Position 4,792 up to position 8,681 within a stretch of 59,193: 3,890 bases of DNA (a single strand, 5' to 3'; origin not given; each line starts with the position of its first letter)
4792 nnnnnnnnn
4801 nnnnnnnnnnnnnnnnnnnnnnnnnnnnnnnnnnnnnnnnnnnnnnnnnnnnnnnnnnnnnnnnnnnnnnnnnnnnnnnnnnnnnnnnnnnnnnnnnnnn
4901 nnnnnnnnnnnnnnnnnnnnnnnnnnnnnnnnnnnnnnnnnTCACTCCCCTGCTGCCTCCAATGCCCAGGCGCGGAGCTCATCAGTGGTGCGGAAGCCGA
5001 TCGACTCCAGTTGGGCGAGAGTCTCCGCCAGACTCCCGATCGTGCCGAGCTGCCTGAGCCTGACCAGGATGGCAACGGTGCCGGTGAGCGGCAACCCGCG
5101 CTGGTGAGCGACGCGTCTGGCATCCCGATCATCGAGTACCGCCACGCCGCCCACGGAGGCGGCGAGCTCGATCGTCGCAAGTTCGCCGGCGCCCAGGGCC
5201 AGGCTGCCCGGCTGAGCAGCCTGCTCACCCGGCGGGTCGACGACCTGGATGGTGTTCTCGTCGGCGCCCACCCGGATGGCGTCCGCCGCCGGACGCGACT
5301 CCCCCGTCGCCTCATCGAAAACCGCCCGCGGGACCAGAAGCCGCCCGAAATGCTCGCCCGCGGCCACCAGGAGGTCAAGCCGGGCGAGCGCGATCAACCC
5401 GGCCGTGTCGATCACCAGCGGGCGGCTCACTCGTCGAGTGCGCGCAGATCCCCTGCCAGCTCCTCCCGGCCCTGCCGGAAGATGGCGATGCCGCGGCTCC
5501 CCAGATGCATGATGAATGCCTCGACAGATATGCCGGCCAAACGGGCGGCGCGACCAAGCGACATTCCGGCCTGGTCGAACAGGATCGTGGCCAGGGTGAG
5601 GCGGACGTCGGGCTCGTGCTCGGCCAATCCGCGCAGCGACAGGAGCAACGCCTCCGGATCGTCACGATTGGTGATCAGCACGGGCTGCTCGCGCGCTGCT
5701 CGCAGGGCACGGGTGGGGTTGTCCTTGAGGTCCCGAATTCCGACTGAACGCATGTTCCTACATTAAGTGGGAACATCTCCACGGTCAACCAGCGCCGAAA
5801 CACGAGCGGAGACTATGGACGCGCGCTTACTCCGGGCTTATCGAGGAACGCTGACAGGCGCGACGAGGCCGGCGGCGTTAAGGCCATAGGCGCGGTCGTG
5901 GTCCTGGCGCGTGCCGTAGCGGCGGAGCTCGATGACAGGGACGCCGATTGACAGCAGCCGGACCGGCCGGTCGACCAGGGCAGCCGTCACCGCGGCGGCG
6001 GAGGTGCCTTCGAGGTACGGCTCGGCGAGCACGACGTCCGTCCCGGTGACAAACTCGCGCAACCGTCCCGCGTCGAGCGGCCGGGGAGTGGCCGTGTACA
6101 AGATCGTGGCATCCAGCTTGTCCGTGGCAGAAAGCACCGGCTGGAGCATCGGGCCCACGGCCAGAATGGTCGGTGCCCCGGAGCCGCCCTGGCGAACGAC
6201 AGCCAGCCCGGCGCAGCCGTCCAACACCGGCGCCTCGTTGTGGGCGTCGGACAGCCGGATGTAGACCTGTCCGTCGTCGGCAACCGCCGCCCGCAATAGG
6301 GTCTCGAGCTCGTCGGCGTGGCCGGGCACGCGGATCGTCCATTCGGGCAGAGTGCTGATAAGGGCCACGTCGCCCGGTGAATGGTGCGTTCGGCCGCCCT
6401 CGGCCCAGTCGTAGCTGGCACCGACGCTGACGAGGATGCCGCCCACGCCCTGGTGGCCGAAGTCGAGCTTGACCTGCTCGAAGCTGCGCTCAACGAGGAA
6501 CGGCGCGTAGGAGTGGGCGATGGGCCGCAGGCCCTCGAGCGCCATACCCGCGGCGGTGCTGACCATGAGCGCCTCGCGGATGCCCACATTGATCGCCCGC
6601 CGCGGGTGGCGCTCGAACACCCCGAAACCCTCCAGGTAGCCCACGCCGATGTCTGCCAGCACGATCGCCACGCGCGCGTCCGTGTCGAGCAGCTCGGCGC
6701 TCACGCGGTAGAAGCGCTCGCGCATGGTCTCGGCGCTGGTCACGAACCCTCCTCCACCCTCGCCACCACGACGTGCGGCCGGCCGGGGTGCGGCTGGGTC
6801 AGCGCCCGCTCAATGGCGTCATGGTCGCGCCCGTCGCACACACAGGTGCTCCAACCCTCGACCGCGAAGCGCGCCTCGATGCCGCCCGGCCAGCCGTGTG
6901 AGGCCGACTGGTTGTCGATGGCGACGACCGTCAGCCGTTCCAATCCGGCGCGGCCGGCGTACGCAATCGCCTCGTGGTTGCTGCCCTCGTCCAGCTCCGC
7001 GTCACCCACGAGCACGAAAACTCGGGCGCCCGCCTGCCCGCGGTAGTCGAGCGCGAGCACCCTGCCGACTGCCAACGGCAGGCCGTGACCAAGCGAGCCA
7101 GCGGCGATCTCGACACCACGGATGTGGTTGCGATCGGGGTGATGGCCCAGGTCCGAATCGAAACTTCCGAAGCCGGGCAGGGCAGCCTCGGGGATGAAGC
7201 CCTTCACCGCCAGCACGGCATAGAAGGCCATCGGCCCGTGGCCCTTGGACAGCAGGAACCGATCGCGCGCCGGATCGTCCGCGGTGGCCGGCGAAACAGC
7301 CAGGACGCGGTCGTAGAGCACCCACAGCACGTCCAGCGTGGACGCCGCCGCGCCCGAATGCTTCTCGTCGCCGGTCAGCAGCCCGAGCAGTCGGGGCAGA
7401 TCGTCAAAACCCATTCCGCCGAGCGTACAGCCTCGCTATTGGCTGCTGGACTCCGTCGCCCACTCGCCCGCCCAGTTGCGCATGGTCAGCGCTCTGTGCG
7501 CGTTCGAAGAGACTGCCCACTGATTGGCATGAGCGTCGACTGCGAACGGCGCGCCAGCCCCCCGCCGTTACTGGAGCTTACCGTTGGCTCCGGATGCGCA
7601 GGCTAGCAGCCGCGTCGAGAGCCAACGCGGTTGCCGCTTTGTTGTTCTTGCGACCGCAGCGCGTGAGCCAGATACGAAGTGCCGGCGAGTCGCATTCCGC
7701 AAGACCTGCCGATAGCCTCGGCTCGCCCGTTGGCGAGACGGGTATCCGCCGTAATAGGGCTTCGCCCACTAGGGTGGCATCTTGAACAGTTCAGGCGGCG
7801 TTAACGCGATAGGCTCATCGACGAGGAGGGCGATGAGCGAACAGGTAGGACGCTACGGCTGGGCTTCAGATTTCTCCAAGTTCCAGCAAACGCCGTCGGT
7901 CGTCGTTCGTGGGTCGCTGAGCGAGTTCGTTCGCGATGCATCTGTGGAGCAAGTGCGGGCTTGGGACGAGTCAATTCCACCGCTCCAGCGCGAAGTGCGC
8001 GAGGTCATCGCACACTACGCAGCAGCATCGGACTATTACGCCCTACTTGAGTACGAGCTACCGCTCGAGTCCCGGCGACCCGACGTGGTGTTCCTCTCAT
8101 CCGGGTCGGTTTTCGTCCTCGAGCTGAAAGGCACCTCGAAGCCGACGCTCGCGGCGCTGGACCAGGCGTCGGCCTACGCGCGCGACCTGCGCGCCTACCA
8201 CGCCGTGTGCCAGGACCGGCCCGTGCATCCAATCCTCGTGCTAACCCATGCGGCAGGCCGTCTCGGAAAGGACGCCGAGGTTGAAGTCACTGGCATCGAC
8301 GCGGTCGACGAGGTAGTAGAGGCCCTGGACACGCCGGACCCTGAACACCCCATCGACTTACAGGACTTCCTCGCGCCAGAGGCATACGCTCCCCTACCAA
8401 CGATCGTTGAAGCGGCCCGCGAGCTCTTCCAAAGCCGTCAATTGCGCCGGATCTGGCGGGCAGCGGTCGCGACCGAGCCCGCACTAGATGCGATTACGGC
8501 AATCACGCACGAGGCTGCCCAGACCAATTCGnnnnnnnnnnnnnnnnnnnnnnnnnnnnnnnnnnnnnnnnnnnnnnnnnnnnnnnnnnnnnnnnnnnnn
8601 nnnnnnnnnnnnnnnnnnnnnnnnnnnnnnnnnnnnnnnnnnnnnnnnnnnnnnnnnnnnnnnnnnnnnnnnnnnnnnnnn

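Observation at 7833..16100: Four-gene translationally coupled operon: DUF2075 nuclease/ATPase, 414-aa unknown, PLD-family protein, SF2 helicase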

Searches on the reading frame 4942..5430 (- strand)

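Call 67: search_protein_families(library=pfam, proteins=[window:4942-5430:-], max_evalue=0.001)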
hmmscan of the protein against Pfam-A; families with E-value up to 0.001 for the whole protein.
window:4942-5430:- (162 aa): 2 families
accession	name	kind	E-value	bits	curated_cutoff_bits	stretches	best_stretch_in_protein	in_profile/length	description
PF11848.13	DUF3368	-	3.5e-06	27.3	27.3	1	116-158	2-44/46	Domain of unknown function (DUF3368)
PF20698.3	PIN-TPR-GreABC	-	0.00032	21.4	27.8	0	6-43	1-38/138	PIN domain associated with the TPR-GreAB-C-PIN system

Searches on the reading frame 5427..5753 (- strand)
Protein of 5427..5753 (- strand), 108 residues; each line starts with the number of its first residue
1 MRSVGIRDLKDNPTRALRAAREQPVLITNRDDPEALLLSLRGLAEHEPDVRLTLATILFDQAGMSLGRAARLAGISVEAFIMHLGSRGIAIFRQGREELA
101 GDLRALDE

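Call 67: search_protein_families(library=pfam, proteins=[window:5427-5753:-], max_evalue=0.001)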
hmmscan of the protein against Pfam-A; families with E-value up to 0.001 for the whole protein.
window:5427-5753:- (108 aa): 2 families
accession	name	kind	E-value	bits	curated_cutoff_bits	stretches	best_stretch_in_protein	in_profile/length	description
PF03683.19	UPF0175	-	1.2e-11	44.5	27.9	1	33-104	2-74/75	Uncharacterised protein family (UPF0175)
PF02604.26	PhdYeFM_antitox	-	1.8e-06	28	29.8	1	1-41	1-43/74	Antitoxin Phd_YefM, type II toxin-antitoxin system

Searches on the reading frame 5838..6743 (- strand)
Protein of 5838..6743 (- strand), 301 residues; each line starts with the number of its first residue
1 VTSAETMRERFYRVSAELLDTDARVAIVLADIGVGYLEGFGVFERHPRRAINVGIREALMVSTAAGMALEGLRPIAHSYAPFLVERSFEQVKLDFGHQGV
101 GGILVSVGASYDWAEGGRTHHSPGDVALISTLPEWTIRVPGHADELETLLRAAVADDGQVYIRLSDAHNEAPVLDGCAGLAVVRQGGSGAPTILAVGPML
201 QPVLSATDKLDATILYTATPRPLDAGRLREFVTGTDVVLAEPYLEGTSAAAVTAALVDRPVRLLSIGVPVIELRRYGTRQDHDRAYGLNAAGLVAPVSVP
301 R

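Call 61: find_related_loci(query=window:5838-6743:-, collection=genome_contigs, flank=1000)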
Query window:5838-6743:- (301 aa) in genome_contigs; peptide patterns used: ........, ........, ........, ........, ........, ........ (x = any residue, [..] = any of these).
599 stretches matched a pattern (row limit reached: there are more); 454 encode a relative of the query (tblastn E <= 1e-3); the best 80 are kept; 80 distinct loci.
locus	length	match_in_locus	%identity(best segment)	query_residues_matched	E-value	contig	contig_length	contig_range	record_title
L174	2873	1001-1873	77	3-293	3e-152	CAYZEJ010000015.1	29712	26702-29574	MAG TPA_asm: uncultured Anaerolineaceae bacterium isolate SRP136066_co1_124 genome assembly, contig: NODE_1267_length_29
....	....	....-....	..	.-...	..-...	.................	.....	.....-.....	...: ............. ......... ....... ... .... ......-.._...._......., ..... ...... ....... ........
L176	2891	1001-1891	59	1-298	1e-107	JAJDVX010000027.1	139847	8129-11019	MAG: Chloroflexota bacterium isolate jk18x22bins.70 k141_250513, whole genome shotgun sequence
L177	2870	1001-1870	62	3-293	1e-106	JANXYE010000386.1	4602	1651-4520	MAG: Chloroflexi bacterium isolate GL140_3_metabat_32 GL140_3_k141_68284, whole genome shotgun sequence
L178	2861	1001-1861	60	6-293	5e-105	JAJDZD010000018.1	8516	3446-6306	MAG: Chloroflexota bacterium isolate jk18x40bins.16 k141_292440, whole genome shotgun sequence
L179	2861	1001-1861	60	6-293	9e-105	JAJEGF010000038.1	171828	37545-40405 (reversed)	MAG: Chloroflexota bacterium isolate p16x44bins.42 k141_1687951, whole genome shotgun sequence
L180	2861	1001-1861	59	6-293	1e-104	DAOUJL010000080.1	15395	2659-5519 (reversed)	MAG TPA_asm: Dehalococcoidia bacterium isolate S32_262 k113_4718791, whole genome shotgun sequence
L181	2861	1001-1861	59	6-293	1e-104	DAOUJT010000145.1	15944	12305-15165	MAG TPA_asm: Chloroflexota bacterium isolate S34_278 k113_1107924, whole genome shotgun sequence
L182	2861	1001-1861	59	6-293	1e-103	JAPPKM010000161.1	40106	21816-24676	MAG: Chloroflexota bacterium isolate RHO2_bin_72 NODE_1496_length_40106_cov_12.338443, whole genome shotgun sequence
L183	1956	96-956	60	6-293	5e-106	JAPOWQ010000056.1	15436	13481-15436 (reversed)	MAG: Chloroflexota bacterium isolate COS2_bin_4 NODE_1100_length_15436_cov_26.9374, whole genome shotgun sequence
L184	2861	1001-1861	58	6-293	6e-103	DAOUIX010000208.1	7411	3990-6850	MAG TPA_asm: Chloroflexota bacterium isolate S29_215 k147_293286, whole genome shotgun sequence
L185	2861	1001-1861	59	6-293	2e-102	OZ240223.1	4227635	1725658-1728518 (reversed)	MAG: Dehalococcoidia bacterium isolate f6a585c4-e35e-4cc9-a722-66a179f45198 genome assembly, chromosome: 1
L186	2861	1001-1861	57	6-293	9e-103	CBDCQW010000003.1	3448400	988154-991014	MAG: Dehalococcoidia bacterium isolate 156317b5-1015-4f7b-970c-a7c120c590d5 genome assembly, contig: contig_3, whole gen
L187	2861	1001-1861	59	6-293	6e-102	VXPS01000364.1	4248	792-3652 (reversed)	MAG: Chloroflexi bacterium isolate SB0662_bin_61 NODE_12215_length_4248_cov_29.041736, whole genome shotgun sequence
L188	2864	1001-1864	59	3-293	2e-101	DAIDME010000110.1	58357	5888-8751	MAG TPA_asm: Solirubrobacterales bacterium isolate clean439 k141_552308, whole genome shotgun sequence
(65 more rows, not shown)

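Call 67: search_protein_families(library=pfam, proteins=[window:5838-6743:-], max_evalue=0.001)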
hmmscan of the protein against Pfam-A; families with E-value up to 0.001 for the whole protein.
window:5838-6743:- (301 aa): 2 families
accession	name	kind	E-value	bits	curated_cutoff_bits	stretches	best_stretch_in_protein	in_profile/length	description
PF02779.29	Transket_pyr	-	1.1e-24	87.4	27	1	6-165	4-168/174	Transketolase, pyrimidine binding domain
PF02780.25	Transketolase_C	-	0.00012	22.4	25.9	1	192-291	13-122/124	Transketolase, C-terminal domain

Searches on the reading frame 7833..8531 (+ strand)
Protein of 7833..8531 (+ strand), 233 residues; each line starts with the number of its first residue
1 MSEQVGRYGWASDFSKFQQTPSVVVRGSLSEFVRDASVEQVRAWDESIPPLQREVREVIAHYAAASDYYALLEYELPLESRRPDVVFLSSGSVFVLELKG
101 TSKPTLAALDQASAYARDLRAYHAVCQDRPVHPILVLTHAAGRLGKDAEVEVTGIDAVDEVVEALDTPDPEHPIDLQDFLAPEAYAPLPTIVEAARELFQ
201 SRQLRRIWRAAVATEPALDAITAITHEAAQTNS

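Call 39: search_protein_families(library=padloc, proteins=[window:7833-8531:+], max_evalue=10)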
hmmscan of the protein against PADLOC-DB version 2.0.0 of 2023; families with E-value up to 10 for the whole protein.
window:7833-8531:+ (233 aa): 2 families
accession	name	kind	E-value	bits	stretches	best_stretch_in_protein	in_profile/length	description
PDLC05014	PDC-S41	-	3.8e-31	106.1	1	7-228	3-229/657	-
PDLC01250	Cas4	-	0.015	13.6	1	82-121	65-103/168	"CAS-I,CAS-II,CAS-III,CAS-IV,CAS-V,CAS-VI; acquisition_associated"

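Call 41: search_protein_families(library=pfam, proteins=[window:7833-8531:+], max_evalue=10)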
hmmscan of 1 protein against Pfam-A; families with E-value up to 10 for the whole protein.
window:7833-8531:+ (233 aa): 1 family
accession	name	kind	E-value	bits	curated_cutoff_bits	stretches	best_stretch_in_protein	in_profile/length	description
PF08378.17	NERD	-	0.019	15.9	22.1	1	62-138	12-111/111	Nuclease-related domain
